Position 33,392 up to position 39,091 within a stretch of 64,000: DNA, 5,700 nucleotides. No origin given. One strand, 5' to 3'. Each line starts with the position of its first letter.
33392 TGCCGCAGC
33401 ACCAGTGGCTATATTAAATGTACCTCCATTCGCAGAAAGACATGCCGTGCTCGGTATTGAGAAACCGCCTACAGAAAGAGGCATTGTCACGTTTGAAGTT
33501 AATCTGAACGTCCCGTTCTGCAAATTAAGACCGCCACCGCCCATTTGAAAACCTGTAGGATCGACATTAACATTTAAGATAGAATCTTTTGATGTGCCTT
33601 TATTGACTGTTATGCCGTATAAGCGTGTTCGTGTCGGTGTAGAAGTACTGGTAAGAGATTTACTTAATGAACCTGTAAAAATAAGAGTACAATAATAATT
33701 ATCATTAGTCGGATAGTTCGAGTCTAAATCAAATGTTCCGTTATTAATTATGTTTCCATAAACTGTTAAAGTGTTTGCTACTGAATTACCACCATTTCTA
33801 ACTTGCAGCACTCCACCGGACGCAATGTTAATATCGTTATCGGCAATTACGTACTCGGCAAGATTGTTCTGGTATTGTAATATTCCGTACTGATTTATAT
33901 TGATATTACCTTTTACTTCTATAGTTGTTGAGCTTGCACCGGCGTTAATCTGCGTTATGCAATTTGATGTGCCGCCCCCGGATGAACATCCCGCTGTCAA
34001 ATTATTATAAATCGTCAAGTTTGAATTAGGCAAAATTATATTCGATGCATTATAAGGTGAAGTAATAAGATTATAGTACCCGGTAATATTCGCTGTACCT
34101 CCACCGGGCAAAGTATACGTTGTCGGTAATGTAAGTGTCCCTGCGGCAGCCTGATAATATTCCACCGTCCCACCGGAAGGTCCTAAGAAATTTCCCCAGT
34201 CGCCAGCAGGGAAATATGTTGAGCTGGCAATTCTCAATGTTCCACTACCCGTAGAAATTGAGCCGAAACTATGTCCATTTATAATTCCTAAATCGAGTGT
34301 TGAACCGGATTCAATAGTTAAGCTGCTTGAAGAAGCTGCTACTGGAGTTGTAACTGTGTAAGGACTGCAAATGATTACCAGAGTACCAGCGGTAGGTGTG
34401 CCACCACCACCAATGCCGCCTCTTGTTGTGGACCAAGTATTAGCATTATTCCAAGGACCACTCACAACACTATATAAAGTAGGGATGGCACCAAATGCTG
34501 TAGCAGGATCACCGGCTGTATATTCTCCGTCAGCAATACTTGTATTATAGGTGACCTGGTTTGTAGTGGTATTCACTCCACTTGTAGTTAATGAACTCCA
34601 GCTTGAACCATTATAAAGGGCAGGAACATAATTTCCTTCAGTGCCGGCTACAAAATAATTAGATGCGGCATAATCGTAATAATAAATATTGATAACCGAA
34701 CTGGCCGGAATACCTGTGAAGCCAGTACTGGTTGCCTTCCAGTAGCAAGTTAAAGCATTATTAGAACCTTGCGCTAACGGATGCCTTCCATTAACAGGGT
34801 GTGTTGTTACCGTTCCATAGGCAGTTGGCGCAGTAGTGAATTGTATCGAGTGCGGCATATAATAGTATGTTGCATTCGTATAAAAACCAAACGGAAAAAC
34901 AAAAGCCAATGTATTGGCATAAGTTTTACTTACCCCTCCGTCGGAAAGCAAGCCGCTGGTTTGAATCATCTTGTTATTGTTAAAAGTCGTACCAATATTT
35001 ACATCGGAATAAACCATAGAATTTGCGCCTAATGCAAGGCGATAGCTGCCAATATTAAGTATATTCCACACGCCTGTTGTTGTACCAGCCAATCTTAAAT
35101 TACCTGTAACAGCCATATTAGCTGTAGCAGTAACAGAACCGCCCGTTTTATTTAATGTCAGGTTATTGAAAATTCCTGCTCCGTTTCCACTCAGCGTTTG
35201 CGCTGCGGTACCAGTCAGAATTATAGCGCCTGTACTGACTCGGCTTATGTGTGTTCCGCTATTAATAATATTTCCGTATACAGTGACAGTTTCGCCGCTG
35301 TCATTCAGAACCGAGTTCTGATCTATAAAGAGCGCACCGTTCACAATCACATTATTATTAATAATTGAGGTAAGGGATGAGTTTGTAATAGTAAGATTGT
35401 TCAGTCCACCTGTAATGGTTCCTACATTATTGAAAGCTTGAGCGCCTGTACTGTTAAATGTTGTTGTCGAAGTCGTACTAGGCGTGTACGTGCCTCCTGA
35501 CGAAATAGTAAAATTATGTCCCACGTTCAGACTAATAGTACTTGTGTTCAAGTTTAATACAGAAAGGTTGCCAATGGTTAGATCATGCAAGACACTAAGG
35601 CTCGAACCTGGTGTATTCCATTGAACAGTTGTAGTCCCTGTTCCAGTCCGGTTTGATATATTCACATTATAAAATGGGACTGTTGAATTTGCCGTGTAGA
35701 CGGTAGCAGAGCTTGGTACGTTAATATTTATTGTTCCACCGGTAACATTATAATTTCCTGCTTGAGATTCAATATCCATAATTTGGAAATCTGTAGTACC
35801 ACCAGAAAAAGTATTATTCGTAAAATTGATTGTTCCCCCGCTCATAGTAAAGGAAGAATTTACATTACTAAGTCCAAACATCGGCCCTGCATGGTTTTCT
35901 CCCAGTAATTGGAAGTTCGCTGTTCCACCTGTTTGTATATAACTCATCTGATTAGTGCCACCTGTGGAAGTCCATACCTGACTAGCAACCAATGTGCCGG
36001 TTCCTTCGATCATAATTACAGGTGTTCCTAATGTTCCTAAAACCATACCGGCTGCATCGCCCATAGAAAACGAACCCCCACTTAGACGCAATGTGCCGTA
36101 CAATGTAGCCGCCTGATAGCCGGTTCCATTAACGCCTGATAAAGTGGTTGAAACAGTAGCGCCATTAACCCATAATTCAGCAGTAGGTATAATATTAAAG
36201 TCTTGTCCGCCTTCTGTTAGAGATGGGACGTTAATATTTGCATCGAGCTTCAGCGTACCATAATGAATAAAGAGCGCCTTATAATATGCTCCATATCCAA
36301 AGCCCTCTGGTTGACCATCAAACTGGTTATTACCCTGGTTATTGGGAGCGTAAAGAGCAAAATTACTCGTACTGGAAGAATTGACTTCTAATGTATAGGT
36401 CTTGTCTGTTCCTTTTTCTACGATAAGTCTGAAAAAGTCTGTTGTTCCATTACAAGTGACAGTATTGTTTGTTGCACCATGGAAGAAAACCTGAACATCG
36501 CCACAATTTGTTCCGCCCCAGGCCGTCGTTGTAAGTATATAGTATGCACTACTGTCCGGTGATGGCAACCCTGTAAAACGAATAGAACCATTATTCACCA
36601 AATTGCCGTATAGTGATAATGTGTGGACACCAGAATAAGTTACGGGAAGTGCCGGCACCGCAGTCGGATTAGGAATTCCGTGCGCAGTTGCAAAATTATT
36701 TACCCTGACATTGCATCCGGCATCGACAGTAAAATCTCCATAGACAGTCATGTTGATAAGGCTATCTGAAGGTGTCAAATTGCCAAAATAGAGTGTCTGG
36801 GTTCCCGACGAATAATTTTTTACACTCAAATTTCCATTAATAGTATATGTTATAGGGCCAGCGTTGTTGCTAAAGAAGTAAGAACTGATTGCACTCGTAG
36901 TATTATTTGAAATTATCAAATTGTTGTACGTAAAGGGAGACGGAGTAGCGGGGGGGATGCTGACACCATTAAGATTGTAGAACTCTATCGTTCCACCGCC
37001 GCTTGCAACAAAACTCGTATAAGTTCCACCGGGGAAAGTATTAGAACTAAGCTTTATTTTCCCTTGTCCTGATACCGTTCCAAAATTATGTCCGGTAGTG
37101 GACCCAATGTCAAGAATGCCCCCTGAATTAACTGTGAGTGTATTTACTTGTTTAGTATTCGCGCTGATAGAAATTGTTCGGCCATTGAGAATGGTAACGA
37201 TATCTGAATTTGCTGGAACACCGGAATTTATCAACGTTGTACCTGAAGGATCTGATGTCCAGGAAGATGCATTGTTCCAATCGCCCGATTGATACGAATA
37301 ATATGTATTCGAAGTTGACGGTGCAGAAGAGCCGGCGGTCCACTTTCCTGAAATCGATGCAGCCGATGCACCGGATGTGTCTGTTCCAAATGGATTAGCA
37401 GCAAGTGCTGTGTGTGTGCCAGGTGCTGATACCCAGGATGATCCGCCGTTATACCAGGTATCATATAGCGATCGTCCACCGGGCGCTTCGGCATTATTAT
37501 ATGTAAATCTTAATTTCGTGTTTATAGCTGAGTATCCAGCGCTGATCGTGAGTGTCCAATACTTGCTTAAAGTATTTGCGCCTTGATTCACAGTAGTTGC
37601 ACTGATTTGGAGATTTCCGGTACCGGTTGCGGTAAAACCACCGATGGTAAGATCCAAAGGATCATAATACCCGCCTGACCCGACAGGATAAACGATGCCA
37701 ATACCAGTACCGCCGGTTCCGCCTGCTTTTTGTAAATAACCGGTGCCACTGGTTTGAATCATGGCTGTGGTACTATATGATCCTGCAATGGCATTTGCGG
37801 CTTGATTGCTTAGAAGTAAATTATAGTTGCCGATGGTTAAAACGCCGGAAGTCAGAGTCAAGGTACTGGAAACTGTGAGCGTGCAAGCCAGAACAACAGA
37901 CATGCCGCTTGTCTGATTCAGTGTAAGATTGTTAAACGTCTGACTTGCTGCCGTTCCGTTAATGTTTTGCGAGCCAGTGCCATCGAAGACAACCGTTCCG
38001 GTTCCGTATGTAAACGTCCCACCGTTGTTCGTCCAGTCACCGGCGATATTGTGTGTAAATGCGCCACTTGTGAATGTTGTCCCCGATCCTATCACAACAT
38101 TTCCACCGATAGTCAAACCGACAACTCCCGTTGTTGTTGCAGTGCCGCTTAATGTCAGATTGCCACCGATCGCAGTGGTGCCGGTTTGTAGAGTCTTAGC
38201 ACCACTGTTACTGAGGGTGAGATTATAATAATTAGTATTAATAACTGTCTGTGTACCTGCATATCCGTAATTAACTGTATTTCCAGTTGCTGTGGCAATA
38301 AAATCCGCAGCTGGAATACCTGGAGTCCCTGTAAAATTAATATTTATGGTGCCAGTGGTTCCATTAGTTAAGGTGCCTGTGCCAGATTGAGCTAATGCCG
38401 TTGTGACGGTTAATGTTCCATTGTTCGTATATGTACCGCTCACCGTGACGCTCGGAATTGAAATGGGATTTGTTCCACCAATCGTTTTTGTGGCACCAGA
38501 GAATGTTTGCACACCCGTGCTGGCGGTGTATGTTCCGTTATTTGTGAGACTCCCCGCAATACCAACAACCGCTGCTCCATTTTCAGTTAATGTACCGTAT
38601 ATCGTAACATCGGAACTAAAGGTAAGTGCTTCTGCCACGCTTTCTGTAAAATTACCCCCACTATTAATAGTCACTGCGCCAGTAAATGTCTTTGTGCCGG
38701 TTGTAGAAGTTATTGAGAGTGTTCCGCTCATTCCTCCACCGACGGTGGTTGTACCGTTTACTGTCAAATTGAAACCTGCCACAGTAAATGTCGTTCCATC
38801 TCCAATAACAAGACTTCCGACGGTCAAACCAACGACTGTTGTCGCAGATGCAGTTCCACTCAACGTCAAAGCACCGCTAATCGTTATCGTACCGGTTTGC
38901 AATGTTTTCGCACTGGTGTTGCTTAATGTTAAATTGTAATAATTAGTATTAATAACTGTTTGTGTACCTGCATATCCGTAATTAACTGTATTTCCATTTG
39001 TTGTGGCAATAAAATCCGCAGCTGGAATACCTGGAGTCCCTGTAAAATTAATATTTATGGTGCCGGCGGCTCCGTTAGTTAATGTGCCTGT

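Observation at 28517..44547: A ~5,340-aa T9SS-sorted beta-helix adhesin is transcriptionally fused to pilin genes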

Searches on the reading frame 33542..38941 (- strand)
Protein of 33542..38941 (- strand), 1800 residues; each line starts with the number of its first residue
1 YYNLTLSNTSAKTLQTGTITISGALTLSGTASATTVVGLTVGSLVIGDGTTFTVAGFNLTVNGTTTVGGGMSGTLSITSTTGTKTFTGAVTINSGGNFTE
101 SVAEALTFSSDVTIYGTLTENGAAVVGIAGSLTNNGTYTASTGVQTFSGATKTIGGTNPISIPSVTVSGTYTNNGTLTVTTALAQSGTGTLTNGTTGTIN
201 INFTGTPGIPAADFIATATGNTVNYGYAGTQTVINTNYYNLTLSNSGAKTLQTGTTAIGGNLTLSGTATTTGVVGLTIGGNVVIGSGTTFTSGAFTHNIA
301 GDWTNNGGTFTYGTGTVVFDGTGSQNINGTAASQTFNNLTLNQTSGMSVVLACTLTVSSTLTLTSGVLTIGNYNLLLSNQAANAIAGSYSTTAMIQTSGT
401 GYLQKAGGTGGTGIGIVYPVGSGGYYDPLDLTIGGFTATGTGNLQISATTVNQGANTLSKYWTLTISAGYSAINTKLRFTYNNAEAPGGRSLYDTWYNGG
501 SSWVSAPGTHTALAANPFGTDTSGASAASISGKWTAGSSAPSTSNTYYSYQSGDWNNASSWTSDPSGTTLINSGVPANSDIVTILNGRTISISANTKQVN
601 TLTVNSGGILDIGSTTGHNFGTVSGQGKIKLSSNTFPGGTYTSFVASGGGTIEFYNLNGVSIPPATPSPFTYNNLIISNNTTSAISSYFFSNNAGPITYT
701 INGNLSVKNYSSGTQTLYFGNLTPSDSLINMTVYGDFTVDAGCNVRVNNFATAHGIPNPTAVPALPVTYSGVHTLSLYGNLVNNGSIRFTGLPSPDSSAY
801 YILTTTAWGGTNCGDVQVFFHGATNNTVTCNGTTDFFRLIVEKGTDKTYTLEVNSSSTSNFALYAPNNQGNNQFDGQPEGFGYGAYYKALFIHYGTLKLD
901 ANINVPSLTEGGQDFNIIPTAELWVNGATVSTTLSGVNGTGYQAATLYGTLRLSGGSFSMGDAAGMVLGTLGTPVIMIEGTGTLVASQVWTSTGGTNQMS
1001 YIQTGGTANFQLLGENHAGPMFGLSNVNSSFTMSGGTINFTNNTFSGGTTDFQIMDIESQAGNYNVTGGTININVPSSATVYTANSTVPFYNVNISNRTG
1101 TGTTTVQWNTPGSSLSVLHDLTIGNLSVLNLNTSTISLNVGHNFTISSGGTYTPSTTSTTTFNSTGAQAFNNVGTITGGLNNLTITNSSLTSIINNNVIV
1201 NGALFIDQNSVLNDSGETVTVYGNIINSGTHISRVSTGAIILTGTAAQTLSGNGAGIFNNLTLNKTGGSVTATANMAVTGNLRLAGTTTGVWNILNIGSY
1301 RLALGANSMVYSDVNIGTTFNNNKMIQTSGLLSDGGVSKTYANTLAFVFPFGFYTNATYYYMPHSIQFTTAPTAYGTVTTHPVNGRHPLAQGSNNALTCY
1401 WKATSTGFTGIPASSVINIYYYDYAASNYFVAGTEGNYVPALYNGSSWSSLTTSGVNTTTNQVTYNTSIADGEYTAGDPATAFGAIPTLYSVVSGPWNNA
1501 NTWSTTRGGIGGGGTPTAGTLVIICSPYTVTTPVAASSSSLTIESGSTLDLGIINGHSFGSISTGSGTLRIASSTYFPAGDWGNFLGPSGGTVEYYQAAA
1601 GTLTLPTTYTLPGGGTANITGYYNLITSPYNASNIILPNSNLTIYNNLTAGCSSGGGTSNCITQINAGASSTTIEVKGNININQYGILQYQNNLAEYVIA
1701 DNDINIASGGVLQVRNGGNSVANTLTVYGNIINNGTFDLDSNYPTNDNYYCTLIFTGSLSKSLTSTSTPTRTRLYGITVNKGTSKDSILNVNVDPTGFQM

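Call 15: search_protein_families(library=pfam, proteins=[window:33542-38941:-], max_evalue=0.1)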
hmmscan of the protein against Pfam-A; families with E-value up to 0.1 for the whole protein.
window:33542-38941:- (1800 aa): 1 family
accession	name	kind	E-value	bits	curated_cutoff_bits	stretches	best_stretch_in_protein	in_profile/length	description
PF10162.14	G8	-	0.048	14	22.9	1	572-613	4-44/124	G8 domain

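Call 16: search_protein_families(library=ncbifam, proteins=[window:33542-38941:-], max_evalue=0.1)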
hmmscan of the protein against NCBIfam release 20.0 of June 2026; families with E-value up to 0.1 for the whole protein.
window:33542-38941:- (1800 aa): 0 families

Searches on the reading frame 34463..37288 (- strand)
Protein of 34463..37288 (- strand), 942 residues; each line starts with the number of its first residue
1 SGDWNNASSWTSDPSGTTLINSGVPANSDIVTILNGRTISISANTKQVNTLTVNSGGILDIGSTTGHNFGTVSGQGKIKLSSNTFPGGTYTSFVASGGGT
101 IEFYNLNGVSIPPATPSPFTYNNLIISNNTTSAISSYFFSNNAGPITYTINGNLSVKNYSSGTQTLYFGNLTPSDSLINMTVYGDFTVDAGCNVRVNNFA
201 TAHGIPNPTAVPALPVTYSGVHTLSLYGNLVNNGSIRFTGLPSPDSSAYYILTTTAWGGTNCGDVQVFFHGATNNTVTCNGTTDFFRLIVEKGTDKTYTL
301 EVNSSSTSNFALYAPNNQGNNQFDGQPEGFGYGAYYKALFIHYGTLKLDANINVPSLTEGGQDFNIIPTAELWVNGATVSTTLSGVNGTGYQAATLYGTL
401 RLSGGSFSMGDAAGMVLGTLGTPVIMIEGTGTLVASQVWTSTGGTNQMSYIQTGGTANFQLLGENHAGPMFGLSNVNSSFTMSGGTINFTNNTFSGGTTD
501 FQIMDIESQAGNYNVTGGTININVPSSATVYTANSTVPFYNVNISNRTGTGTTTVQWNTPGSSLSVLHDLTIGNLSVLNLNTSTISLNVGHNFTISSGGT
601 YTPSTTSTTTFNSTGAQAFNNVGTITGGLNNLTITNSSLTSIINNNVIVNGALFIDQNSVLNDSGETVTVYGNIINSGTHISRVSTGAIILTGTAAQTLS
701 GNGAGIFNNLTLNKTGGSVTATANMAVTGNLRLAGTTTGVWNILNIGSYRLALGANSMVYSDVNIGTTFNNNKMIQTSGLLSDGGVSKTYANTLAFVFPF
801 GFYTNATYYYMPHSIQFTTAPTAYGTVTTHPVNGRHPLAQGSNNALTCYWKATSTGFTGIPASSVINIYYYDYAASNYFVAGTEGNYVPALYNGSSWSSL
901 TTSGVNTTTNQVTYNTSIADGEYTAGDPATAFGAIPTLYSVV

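Call 108: search_solved_structures(query=window:34463-37288:-, max_evalue=1)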
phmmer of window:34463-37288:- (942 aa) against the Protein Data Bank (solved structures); distinct sequences matched with E-value up to 1: 0.
